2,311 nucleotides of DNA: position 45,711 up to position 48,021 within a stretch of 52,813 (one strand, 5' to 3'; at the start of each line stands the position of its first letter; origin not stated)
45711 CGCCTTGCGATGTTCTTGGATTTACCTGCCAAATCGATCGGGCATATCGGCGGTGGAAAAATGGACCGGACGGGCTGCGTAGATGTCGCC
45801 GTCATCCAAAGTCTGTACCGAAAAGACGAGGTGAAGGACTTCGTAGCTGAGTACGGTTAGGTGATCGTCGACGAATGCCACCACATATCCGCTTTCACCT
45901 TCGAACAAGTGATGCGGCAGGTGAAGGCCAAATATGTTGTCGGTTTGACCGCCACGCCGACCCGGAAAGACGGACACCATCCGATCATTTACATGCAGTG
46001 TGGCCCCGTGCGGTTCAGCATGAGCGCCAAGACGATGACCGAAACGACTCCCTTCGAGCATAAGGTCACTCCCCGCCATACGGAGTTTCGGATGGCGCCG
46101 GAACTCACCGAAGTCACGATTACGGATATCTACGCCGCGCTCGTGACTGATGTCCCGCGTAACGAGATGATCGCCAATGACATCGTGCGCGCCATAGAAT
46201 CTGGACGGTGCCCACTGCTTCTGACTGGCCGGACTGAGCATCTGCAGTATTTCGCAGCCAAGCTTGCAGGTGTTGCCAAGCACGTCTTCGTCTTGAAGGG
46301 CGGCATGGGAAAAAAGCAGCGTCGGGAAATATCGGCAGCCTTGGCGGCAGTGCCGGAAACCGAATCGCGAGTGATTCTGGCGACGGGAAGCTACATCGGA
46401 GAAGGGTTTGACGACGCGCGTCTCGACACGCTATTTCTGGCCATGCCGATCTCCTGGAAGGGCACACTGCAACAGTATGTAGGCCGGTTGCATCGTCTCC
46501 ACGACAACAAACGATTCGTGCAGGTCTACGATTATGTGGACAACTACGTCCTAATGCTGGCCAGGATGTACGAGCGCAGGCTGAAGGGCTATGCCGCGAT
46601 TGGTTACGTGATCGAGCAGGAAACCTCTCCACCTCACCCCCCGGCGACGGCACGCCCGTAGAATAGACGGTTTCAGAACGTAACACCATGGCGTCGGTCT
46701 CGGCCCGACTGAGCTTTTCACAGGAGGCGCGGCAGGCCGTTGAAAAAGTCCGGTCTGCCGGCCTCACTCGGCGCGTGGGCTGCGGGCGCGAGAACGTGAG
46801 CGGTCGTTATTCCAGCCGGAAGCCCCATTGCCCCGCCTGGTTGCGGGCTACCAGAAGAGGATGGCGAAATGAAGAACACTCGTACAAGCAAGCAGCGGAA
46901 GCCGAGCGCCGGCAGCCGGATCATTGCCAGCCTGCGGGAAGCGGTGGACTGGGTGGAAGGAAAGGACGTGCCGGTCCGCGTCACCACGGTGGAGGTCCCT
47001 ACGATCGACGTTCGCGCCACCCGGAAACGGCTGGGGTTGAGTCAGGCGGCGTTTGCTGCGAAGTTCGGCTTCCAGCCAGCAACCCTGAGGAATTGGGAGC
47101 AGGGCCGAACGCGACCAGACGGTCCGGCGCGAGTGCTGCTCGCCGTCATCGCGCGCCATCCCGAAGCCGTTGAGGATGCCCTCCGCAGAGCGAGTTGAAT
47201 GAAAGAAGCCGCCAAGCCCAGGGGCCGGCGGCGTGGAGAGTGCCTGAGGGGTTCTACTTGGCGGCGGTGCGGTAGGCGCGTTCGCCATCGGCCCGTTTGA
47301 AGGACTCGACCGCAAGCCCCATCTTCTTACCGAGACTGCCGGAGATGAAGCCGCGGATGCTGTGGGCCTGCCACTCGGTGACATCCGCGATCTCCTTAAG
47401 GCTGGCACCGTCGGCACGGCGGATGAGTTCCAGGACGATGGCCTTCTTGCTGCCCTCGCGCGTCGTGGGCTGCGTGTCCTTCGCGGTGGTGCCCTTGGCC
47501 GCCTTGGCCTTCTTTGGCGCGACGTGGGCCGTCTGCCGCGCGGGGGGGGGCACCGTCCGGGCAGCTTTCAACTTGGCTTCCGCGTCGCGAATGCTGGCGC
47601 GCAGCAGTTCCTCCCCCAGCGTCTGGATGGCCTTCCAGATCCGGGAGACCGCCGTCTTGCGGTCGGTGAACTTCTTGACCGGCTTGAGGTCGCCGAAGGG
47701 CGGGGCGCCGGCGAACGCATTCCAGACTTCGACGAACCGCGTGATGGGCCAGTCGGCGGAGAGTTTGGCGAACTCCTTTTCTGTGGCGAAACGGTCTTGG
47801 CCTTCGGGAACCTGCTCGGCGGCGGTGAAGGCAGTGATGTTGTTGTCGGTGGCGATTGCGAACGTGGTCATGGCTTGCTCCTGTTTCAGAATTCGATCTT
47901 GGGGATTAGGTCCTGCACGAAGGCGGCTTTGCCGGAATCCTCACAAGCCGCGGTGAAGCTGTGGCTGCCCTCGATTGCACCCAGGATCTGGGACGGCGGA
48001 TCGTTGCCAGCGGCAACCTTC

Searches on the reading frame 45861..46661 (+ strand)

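Call 53: search_protein_families(library=pfam, proteins=[window:45861-46661:+], max_evalue=0.001)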
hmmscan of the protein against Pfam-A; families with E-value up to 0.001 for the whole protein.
window:45861-46661:+ (266 aa): 2 families
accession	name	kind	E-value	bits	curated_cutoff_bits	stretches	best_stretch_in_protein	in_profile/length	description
PF04851.21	ResIII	-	5.8e-08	33.2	22.5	1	1-35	129-164/164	Type III restriction enzyme, res subunit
PF00271.37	Helicase_C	-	0.00056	20.6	23.5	1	113-213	13-109/110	Helicase conserved C-terminal domain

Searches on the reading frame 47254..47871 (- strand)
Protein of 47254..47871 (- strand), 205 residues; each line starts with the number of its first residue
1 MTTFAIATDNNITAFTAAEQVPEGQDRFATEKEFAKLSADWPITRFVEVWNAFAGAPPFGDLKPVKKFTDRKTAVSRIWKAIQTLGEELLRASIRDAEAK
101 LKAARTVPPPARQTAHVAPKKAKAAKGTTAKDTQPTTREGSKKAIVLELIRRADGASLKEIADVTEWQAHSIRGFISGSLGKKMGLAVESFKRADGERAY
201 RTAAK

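Call 53: search_protein_families(library=pfam, proteins=[window:47254-47871:-], max_evalue=0.001)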
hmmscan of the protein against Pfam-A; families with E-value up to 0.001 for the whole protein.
window:47254-47871:- (205 aa): 1 family
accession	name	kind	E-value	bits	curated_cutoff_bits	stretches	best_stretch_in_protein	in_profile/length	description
PF11994.14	DUF3489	-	9.6e-21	74.1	29.5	1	136-201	2-67/68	Protein of unknown function (DUF3489)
